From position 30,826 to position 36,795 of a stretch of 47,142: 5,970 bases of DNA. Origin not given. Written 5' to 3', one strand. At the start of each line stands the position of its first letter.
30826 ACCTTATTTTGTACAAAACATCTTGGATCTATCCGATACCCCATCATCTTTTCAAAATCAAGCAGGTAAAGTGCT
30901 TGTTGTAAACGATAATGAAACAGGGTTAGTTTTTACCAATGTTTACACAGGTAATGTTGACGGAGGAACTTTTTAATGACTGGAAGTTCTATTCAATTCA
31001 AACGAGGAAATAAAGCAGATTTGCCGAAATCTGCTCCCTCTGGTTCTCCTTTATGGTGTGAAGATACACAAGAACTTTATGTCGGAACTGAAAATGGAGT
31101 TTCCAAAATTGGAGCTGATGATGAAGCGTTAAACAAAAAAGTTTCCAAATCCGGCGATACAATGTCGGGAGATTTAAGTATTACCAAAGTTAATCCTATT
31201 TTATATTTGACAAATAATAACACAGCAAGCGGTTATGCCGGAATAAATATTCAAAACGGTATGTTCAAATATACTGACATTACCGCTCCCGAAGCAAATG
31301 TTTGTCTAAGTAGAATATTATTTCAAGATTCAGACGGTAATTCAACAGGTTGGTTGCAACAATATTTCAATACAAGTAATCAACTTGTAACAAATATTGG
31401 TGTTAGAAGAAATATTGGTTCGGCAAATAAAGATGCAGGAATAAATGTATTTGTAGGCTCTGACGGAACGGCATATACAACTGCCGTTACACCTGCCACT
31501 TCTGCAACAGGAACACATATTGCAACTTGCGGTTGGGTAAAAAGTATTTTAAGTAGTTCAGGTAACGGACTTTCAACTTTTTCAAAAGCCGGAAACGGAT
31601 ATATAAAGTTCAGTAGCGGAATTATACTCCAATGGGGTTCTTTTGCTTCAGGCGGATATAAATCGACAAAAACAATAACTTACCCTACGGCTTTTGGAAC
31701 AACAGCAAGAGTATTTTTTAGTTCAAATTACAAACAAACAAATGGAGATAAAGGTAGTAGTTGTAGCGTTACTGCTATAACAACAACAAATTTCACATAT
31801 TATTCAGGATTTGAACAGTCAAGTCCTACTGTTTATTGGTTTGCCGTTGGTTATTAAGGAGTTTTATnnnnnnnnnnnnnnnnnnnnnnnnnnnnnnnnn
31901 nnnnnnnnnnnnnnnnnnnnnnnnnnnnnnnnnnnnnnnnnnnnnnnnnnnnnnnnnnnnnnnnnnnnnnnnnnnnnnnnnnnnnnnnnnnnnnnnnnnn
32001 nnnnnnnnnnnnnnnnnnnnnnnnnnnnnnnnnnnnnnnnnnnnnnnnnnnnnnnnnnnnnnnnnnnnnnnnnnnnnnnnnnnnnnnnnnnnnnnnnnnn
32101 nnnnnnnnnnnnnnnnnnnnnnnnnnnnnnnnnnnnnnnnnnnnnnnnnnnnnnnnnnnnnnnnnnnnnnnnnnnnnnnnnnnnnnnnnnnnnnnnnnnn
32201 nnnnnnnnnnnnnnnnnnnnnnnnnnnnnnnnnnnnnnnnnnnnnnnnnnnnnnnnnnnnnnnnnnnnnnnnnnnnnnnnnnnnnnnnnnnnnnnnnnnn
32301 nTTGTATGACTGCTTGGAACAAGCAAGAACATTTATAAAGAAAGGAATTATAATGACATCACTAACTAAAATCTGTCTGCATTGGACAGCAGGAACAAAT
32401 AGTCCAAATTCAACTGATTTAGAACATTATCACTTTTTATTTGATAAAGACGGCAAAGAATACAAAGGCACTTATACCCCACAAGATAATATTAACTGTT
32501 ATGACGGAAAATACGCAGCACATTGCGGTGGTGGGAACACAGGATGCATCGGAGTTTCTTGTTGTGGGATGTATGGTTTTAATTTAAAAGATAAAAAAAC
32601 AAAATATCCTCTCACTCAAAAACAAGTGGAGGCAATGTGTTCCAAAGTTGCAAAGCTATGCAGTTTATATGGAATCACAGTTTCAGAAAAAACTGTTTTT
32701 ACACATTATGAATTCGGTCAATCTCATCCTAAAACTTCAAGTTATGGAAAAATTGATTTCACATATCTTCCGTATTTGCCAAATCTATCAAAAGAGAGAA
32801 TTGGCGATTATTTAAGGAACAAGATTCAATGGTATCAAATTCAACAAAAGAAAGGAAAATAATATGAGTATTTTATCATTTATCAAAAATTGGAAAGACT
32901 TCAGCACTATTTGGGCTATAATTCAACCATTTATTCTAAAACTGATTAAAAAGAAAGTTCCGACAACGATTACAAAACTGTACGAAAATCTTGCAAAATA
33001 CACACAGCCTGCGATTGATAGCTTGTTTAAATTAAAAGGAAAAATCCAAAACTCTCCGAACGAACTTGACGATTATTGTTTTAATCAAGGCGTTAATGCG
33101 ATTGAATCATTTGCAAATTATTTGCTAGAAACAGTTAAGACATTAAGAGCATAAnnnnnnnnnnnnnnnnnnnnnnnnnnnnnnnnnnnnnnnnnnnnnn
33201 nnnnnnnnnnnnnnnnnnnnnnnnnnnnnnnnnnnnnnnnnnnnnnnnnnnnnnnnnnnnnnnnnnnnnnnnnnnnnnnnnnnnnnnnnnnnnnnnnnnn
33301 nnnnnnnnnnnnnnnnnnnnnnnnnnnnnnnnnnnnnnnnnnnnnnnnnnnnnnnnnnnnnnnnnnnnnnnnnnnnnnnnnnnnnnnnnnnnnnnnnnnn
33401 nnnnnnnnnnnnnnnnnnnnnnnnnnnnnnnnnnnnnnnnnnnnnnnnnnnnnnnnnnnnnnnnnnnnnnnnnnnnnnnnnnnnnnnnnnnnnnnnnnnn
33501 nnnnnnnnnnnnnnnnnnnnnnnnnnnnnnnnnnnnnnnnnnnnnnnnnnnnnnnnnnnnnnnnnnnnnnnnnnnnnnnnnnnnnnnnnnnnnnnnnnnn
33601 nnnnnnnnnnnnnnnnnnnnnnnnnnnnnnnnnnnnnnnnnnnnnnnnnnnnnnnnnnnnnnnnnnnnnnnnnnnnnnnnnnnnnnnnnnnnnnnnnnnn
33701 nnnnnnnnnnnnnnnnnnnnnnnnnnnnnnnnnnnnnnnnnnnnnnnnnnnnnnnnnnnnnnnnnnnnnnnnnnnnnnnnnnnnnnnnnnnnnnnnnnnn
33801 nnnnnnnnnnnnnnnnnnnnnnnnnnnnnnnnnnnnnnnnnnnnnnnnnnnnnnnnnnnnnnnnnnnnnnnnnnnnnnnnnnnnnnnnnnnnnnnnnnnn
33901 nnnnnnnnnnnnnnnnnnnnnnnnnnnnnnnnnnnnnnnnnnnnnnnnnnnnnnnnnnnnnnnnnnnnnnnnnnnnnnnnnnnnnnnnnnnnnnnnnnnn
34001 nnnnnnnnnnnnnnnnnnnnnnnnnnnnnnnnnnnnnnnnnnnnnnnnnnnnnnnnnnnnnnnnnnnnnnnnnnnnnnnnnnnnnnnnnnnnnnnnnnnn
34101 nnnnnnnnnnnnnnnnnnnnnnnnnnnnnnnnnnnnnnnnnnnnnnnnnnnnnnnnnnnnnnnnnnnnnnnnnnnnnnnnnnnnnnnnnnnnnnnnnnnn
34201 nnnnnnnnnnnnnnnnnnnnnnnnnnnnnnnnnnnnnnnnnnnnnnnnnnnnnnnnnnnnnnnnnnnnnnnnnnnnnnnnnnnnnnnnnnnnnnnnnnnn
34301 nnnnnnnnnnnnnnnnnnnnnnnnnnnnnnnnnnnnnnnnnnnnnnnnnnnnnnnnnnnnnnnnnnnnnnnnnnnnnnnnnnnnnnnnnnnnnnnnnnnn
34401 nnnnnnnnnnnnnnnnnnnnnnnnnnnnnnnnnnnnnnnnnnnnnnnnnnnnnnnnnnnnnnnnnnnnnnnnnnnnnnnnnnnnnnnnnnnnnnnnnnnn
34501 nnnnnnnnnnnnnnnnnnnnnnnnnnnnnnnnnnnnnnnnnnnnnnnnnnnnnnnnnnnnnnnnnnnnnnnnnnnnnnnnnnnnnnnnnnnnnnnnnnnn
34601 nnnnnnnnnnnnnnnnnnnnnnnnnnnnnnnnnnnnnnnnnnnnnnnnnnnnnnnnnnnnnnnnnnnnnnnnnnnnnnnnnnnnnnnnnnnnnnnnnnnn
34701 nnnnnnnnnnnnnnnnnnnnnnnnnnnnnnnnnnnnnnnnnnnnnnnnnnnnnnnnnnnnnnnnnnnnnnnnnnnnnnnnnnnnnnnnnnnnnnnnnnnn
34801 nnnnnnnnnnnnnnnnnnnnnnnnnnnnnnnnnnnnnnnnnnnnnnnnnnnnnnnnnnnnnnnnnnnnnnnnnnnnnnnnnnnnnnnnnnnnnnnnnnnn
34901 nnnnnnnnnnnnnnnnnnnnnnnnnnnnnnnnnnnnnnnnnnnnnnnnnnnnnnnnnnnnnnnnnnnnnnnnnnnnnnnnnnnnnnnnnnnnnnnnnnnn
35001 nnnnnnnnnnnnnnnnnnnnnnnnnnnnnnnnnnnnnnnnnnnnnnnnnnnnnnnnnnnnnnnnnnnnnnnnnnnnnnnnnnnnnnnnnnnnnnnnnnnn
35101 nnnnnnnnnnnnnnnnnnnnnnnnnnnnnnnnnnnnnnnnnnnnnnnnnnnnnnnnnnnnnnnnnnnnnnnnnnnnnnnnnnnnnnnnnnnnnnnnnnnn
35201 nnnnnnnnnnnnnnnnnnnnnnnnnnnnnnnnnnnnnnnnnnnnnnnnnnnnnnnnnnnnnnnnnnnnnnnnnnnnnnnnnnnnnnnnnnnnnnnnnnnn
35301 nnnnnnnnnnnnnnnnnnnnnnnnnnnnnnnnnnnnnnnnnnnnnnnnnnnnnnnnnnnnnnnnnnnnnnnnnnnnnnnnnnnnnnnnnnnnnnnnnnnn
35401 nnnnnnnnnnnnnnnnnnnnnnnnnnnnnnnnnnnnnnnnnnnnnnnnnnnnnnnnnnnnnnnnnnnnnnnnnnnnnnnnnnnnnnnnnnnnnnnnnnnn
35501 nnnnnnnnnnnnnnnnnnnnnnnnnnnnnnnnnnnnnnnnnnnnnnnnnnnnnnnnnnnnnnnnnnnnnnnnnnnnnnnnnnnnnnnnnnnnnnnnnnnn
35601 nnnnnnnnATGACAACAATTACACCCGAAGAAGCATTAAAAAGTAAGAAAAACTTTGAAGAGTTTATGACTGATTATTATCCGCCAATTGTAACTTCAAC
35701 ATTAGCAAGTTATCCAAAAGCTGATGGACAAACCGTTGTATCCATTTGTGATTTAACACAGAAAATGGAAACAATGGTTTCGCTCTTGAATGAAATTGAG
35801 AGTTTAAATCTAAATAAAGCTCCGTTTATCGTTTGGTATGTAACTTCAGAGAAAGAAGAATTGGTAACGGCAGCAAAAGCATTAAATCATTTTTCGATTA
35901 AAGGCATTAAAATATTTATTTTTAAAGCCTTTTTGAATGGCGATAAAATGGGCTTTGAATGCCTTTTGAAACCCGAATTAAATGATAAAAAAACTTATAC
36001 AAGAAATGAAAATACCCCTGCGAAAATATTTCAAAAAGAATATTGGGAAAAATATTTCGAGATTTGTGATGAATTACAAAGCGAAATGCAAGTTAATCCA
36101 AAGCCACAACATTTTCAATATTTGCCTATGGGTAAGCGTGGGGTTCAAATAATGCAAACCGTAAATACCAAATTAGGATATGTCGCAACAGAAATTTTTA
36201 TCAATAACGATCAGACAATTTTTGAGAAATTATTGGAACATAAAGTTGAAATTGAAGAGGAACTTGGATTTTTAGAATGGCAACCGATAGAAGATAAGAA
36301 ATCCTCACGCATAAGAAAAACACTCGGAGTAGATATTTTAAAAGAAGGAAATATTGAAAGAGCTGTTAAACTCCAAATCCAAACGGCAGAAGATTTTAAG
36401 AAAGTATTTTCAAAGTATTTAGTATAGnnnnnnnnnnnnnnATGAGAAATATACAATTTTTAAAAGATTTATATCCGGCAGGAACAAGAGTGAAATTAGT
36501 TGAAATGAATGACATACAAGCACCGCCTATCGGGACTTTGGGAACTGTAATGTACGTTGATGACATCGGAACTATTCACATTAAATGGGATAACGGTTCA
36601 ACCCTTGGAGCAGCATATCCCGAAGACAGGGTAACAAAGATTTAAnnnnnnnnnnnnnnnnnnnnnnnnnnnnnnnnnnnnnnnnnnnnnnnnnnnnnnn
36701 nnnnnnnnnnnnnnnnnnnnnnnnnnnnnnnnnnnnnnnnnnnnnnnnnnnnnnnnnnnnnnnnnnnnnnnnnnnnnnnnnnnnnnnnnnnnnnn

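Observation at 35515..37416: Three copies of a structured intergenic element that starts right after a stop codon and splits the accessory genes into cassettes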

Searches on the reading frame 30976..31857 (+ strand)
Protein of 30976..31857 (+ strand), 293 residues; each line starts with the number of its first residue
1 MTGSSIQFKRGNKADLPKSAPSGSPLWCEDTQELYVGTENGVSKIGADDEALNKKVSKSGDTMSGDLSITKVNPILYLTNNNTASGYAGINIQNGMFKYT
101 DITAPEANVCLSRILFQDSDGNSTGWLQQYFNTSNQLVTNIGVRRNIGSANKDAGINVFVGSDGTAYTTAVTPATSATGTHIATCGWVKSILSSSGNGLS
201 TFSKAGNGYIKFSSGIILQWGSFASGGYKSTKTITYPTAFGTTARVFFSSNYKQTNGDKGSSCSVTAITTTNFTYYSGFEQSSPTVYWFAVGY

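Call 11: search_protein_families(library=pfam, proteins=[window:30976-31857:+], max_evalue=0.001)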
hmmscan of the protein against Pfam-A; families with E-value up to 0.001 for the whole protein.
window:30976-31857:+ (293 aa): 1 family
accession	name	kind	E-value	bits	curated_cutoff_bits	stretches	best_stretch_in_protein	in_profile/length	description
PF21882.2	Gp53-like_C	-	1.1e-11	45.6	24.9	1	211-293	1-84/84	Putative tail fiber protein gp53-like, C-terminal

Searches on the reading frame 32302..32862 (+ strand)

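Call 11: search_protein_families(library=pfam, proteins=[window:32302-32862:+], max_evalue=0.001)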
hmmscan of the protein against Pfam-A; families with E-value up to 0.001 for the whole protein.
window:32302-32862:+ (186 aa): 1 family
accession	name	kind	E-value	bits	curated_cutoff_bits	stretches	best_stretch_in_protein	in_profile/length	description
PF01510.30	Amidase_2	-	7.7e-12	46.1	26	1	22-136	6-120/131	N-acetylmuramoyl-L-alanine amidase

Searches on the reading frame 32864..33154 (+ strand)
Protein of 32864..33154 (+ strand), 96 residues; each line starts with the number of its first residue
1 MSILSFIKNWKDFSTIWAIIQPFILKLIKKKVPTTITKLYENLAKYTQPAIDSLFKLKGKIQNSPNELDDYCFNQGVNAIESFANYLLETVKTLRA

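Call 11: search_protein_families(library=pfam, proteins=[window:32864-33154:+], max_evalue=0.001)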
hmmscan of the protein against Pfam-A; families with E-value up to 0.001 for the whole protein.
window:32864-33154:+ (96 aa): 0 families

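Call 35: search_protein_families(library=phrogs, proteins=[window:32864-33154:+], max_evalue=0.01)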
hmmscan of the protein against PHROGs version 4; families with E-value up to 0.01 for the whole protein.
window:32864-33154:+ (96 aa): 1 family
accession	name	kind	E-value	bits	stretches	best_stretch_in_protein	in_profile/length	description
phrog_30490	-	unknown function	2.3e-49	166.5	1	1-95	2-96/97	-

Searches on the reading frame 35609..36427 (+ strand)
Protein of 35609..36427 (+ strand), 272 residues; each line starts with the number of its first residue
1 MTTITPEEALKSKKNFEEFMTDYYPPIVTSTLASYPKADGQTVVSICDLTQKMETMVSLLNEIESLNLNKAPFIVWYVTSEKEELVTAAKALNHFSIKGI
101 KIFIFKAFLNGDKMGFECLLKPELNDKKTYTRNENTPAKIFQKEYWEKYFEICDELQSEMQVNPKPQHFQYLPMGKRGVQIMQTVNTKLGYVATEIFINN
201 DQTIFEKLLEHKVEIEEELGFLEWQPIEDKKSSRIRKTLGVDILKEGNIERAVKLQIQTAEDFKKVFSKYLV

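Call 9: search_protein_families(library=pfam, proteins=[window:35609-36427:+], max_evalue=0.01)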
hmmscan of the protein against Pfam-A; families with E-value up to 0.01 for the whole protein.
window:35609-36427:+ (272 aa): 1 family
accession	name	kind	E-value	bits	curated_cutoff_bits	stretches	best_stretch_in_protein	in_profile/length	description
PF14088.11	DUF4268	-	1.7e-17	64.2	27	1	141-271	1-140/140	Domain of unknown function (DUF4268)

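Call 10: search_protein_families(library=phrogs, proteins=[window:35609-36427:+], max_evalue=0.01)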
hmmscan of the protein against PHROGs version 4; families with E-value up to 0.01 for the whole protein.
window:35609-36427:+ (272 aa): 1 family
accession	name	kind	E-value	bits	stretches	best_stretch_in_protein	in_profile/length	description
phrog_27742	-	unknown function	2.3e-77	261.1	1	3-271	5-272/272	-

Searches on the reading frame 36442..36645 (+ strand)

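Call 9: search_protein_families(library=pfam, proteins=[window:36442-36645:+], max_evalue=0.01)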
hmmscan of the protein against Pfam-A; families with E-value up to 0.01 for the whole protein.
window:36442-36645:+ (67 aa): 1 family
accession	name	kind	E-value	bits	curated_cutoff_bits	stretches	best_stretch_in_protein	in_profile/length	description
PF14192.12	DUF4314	-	8.3e-28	96.6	27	1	3-67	4-69/69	Domain of unknown function (DUF4314)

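Call 10: search_protein_families(library=phrogs, proteins=[window:36442-36645:+], max_evalue=0.01)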
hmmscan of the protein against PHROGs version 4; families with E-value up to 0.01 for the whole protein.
window:36442-36645:+ (67 aa): 3 families
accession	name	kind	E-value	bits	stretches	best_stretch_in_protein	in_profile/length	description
phrog_3782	-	unknown function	1.4e-28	99.2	1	3-67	8-72/74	-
phrog_2431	-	unknown function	1.4e-23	84.3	1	4-67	6-69/149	-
phrog_7955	-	unknown function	0.0012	19.9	1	11-56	6-49/63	-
